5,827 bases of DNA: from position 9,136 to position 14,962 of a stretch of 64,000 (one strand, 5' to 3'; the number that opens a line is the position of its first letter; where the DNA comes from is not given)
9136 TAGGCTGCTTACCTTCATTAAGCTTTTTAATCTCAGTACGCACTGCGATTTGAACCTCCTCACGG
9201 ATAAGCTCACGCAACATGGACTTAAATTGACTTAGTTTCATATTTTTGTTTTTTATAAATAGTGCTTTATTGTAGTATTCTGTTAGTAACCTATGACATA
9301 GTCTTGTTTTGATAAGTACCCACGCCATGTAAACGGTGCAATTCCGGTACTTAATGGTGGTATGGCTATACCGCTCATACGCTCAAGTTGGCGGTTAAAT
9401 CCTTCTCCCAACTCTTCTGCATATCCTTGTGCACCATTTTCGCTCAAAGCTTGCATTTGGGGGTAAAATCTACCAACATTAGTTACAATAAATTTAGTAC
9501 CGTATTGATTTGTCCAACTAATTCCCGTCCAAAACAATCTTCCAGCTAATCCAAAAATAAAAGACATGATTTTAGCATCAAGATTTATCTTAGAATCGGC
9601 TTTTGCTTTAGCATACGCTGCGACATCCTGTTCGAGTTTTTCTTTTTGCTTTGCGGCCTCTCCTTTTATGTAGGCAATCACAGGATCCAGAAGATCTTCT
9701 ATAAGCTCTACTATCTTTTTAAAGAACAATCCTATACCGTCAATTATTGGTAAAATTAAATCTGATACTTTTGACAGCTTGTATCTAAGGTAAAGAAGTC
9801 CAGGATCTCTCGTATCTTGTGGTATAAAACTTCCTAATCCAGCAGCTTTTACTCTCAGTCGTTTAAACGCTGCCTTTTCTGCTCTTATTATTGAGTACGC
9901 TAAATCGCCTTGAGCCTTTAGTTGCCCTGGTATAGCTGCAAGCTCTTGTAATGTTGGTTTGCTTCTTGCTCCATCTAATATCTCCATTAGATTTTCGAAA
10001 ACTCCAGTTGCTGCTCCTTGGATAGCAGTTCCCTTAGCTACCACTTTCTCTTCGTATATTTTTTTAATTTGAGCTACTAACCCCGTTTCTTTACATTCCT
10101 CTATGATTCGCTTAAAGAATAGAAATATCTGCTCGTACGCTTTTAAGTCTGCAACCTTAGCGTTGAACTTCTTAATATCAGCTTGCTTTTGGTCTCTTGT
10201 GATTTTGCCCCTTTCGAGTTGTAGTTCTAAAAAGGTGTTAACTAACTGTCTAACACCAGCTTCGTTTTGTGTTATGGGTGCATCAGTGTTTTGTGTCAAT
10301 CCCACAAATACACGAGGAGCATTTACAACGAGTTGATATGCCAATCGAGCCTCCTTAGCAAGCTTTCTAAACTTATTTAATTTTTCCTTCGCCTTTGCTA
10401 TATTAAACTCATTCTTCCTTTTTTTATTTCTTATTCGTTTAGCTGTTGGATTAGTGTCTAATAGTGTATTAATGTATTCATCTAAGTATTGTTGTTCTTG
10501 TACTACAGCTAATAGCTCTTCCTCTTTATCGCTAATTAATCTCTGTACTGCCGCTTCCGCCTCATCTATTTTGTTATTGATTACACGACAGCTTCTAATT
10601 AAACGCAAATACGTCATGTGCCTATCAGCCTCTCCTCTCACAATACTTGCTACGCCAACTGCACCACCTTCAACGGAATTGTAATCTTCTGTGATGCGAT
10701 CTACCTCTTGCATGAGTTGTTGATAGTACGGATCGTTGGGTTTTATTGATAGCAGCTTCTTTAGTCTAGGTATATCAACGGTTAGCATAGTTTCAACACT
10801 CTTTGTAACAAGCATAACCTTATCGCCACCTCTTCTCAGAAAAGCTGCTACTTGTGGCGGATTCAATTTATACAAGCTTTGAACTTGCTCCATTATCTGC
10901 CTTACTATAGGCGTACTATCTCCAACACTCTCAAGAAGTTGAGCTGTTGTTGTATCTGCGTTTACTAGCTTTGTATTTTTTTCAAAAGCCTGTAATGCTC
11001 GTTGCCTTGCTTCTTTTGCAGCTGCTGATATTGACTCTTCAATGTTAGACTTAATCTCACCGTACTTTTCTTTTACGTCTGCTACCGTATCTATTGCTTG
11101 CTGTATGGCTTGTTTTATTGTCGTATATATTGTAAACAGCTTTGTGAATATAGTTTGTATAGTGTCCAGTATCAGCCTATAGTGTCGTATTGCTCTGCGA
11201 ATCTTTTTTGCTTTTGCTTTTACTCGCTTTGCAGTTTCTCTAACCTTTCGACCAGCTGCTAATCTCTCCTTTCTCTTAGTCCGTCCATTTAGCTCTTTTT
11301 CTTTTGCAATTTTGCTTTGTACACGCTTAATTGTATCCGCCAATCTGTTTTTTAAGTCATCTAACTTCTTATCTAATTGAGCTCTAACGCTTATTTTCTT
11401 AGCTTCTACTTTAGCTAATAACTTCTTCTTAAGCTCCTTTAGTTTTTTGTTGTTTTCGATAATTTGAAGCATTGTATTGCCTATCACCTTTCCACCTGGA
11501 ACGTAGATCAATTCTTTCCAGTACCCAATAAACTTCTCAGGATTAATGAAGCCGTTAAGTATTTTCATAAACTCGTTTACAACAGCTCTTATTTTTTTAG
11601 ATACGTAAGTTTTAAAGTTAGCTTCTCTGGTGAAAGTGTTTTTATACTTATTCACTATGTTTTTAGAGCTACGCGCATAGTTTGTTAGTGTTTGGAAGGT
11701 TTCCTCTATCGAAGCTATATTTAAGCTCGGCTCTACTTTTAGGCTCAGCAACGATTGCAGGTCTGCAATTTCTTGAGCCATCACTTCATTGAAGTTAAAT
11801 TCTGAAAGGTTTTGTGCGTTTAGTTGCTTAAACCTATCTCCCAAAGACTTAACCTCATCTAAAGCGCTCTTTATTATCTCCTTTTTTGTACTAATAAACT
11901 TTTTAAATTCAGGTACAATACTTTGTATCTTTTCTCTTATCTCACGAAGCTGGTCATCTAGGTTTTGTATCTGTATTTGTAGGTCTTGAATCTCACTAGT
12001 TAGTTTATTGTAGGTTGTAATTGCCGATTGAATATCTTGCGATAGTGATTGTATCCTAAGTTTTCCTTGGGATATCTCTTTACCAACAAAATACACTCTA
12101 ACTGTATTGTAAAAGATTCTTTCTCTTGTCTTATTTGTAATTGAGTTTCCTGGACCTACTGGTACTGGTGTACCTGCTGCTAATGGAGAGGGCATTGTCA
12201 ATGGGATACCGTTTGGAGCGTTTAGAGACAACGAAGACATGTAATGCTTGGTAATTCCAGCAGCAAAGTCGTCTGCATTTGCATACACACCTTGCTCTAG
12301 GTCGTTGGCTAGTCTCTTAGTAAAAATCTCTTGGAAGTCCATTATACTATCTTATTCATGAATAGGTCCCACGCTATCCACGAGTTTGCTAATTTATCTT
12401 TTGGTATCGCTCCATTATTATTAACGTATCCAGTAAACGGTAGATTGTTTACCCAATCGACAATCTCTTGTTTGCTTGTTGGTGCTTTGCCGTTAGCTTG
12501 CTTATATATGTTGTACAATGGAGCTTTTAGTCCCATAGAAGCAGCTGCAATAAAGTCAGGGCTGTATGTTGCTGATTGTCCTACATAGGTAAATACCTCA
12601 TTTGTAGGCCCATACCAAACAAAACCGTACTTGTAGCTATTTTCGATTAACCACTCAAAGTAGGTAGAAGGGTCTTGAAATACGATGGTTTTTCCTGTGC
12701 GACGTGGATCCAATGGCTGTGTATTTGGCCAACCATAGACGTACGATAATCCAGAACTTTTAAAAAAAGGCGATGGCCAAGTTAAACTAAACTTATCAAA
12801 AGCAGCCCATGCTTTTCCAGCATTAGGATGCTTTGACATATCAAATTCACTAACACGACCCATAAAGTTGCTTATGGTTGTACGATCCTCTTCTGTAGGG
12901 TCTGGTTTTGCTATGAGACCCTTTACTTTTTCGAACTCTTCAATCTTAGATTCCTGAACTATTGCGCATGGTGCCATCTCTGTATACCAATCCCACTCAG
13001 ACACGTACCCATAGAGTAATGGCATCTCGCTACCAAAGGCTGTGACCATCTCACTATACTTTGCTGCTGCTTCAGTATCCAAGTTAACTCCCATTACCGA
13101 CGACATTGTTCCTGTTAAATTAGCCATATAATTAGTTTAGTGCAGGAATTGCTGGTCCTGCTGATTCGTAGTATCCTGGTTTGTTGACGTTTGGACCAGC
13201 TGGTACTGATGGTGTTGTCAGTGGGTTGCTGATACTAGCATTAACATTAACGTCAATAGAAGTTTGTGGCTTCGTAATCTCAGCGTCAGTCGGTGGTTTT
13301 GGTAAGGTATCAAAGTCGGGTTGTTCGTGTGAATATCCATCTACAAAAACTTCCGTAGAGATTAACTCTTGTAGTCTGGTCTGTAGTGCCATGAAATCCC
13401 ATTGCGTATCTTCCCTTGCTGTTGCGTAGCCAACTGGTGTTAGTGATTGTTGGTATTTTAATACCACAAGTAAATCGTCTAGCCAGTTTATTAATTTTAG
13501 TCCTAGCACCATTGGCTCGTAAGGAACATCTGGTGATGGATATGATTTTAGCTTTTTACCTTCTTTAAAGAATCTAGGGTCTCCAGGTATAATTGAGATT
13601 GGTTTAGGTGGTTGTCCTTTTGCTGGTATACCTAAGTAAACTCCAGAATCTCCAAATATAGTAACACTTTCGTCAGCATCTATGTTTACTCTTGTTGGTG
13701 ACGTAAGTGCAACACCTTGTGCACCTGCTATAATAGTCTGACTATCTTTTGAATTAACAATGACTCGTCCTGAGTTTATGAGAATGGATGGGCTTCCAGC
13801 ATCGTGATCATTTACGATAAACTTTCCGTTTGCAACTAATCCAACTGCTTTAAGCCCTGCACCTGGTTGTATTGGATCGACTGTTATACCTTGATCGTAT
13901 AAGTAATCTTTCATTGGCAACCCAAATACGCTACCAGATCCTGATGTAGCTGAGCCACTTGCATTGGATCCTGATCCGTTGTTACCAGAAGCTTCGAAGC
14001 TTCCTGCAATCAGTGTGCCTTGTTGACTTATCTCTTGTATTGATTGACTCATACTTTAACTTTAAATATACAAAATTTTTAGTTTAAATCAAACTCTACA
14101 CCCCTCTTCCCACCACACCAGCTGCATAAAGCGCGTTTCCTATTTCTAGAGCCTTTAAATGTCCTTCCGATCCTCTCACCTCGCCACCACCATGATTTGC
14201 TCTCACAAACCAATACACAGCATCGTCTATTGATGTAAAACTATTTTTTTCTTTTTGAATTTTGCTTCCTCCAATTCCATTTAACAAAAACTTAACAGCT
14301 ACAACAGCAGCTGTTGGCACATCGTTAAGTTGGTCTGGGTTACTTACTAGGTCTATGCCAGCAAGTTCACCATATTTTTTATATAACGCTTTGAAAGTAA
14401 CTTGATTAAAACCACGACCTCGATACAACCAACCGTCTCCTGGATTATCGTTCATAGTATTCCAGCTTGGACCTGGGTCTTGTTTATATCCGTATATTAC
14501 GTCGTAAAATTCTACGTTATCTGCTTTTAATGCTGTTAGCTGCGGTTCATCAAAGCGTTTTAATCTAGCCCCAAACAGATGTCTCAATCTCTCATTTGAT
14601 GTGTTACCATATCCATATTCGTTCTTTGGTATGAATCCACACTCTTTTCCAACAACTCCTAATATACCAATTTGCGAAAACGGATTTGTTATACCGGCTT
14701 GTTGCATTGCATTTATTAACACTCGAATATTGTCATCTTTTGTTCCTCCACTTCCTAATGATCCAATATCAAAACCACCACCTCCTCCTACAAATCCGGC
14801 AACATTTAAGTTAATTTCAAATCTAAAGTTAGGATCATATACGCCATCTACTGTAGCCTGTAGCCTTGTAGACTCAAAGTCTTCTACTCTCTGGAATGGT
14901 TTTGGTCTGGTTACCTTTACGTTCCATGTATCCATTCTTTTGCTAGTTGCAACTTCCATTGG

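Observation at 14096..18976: Three tandem paralogous tail proteins with a shared N-terminal module and three different peptidoglycan-hydrolase C-termini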

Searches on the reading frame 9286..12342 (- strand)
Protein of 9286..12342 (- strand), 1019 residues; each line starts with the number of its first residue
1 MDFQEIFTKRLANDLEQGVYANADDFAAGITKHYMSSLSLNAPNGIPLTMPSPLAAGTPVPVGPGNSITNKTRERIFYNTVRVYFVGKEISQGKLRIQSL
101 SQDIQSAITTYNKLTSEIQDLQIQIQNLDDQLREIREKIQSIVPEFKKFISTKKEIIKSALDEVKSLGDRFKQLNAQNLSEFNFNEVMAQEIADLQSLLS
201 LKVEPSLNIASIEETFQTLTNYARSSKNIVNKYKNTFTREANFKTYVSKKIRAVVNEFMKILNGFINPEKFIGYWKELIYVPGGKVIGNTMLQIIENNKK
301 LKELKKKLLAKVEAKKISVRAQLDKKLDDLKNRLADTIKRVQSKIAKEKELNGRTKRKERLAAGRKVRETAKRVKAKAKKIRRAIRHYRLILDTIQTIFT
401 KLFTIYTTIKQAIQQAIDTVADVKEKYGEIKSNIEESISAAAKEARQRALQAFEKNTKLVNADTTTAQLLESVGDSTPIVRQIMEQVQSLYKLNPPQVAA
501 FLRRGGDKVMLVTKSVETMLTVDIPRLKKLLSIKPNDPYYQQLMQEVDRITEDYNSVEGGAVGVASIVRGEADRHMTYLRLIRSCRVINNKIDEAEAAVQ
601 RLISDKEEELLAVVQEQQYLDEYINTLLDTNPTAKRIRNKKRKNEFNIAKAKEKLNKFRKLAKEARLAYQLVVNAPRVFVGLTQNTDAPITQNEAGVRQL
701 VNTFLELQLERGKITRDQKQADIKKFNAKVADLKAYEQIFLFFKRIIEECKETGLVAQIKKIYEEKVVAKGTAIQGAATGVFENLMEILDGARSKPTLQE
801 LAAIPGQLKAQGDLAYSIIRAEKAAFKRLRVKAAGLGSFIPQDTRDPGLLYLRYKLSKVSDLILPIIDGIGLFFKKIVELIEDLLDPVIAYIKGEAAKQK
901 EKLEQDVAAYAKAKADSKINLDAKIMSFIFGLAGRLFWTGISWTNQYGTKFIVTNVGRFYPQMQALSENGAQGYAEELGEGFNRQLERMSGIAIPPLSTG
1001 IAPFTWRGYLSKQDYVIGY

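Call 4: search_protein_families(library=pfam, proteins=[window:9286-12342:-], max_evalue=0.1)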
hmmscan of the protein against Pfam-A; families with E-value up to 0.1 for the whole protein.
window:9286-12342:- (1019 aa): 4 families
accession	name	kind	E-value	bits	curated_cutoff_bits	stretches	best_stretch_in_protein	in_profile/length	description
PF04632.18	FUSC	-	0.00097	18.3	30.9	0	329-522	161-359/660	Fusaric acid resistance protein family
PF04513.17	Baculo_PEP_C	-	0.0018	18.8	38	1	307-432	20-125/140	Baculovirus polyhedron envelope protein, PEP, C terminus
PF06005.17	ZapB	-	0.0034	18.3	31.5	1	100-141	9-50/71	Cell division protein ZapB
PF06103.16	DUF948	-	0.013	16.1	37.2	1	107-175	17-88/89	Bacterial protein of unknown function (DUF948)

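Call 5: search_protein_families(library=phrogs, proteins=[window:9286-12342:-], max_evalue=0.01)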
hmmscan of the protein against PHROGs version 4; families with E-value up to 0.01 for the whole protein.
window:9286-12342:- (1019 aa): 1 family
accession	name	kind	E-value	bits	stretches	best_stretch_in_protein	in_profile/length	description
phrog_184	-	tail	0.00015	22.1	0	429-628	129-328/411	baseplate hub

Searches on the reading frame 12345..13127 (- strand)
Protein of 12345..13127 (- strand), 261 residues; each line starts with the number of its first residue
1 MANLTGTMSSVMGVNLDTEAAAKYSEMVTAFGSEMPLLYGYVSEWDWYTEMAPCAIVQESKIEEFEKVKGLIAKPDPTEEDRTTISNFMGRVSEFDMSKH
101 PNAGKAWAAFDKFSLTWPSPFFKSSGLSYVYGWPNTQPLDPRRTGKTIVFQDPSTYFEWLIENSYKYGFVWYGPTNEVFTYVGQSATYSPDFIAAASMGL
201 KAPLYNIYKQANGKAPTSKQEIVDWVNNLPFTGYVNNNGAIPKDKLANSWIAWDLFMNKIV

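Call 4: search_protein_families(library=pfam, proteins=[window:12345-13127:-], max_evalue=0.1)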
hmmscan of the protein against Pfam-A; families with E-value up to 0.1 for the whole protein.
window:12345-13127:- (261 aa): 0 families

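Call 5: search_protein_families(library=phrogs, proteins=[window:12345-13127:-], max_evalue=0.01)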
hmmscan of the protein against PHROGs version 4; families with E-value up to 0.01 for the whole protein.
window:12345-13127:- (261 aa): 0 families

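Call 85: search_protein_families(library=ncbifam, proteins=[window:12345-13127:-], max_evalue=0.5)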
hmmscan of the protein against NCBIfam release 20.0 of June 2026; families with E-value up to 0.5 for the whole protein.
window:12345-13127:- (261 aa): 0 families

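Call 93: search_solved_structures(query=window:12345-13127:-, max_evalue=5)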
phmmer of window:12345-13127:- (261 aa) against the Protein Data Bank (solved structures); distinct sequences matched with E-value up to 5: 1.
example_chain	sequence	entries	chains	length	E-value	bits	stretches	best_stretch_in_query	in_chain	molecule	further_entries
6rsn_A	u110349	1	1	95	0.28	13.7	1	156-182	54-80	UPSTREAM OF FLC-like protein (DUF966)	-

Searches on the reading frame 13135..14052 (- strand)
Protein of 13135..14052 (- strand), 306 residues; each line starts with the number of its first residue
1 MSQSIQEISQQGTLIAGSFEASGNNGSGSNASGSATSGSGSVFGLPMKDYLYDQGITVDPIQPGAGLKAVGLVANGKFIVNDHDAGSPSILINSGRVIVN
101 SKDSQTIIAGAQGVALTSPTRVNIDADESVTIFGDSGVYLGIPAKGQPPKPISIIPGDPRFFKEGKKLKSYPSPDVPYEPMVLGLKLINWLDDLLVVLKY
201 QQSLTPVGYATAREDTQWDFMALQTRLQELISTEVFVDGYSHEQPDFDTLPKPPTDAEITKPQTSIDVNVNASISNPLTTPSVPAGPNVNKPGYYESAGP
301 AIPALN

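Call 4: search_protein_families(library=pfam, proteins=[window:13135-14052:-], max_evalue=0.1)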
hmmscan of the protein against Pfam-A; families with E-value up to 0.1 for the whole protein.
window:13135-14052:- (306 aa): 0 families

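Call 5: search_protein_families(library=phrogs, proteins=[window:13135-14052:-], max_evalue=0.01)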
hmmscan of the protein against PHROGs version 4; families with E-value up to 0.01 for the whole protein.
window:13135-14052:- (306 aa): 0 families

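Call 85: search_protein_families(library=ncbifam, proteins=[window:13135-14052:-], max_evalue=0.5)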
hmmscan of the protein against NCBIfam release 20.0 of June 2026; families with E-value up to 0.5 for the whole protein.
window:13135-14052:- (306 aa): 0 families

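Call 92: search_solved_structures(query=window:13135-14052:-, max_evalue=5)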
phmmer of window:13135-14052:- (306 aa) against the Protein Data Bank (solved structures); distinct sequences matched with E-value up to 5: 0.

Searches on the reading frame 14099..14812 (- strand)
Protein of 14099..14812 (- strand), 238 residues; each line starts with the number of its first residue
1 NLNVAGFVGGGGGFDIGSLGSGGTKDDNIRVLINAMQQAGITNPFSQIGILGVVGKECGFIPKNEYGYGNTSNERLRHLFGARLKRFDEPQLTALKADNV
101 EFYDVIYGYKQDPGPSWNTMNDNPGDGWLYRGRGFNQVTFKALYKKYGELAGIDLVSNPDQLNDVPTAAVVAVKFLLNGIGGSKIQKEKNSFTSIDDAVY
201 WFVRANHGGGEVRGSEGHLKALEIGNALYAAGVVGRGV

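Call 26: search_protein_families(library=pfam, max_evalue=1, proteins=[window:14099-14812:-])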
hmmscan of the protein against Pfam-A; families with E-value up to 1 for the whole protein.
seq(238 aa): 1 family
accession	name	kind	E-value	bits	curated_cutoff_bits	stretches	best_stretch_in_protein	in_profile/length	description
PF00182.24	Glyco_hydro_19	-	0.0033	17.7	25.5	1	126-169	103-146/232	Chitinase class I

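Call 29: search_solved_structures(query=window:14099-14812:-, max_evalue=10, show_alignments=2)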
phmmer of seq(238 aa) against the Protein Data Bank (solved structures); distinct sequences matched with E-value up to 10: 28.
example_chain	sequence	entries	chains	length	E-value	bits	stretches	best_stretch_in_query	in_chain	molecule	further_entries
4ok7_A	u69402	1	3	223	3.8e-08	36.2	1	33-173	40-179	Endolysin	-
8p8e_AAA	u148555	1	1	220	1e-06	31.6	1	122-172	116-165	Glycoside hydrolase family protein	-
9eoi_A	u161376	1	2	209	1.7e-05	27.6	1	121-172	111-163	Putative lytic enzyme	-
9ms6_A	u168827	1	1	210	4.7e-05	26.1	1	73-177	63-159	PWe1 endolysin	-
8xcl_A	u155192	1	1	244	0.0019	20.8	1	107-152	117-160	EF-hand domain-containing protein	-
7r6s_A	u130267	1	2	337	0.0057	19.3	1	120-164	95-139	Putative bacteriophage protein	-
2dkv_A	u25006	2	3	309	0.012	18.2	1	113-171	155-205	chitinase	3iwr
4tx7_A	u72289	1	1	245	0.018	17.7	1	125-168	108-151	Class I chitinase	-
8hnf_A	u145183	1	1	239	0.022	17.4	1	126-167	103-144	Anc5, ancestral GH19 chitinase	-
2cjl_A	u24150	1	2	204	0.03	16.9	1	127-164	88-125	SECRETED CHITINASE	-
4mst_A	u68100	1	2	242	0.047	16.3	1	126-162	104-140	class I chitinase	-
1dxj_A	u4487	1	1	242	0.085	15.5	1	127-168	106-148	CLASS II CHITINASE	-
3w3e_A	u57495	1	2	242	0.09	15.4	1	126-163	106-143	Cotyledoneous yieldin-like protein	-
7v91_A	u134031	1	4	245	0.11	15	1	125-167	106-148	GH19 Chitinase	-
4j0l_A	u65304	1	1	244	0.15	14.7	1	126-170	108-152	Basic endochitinase C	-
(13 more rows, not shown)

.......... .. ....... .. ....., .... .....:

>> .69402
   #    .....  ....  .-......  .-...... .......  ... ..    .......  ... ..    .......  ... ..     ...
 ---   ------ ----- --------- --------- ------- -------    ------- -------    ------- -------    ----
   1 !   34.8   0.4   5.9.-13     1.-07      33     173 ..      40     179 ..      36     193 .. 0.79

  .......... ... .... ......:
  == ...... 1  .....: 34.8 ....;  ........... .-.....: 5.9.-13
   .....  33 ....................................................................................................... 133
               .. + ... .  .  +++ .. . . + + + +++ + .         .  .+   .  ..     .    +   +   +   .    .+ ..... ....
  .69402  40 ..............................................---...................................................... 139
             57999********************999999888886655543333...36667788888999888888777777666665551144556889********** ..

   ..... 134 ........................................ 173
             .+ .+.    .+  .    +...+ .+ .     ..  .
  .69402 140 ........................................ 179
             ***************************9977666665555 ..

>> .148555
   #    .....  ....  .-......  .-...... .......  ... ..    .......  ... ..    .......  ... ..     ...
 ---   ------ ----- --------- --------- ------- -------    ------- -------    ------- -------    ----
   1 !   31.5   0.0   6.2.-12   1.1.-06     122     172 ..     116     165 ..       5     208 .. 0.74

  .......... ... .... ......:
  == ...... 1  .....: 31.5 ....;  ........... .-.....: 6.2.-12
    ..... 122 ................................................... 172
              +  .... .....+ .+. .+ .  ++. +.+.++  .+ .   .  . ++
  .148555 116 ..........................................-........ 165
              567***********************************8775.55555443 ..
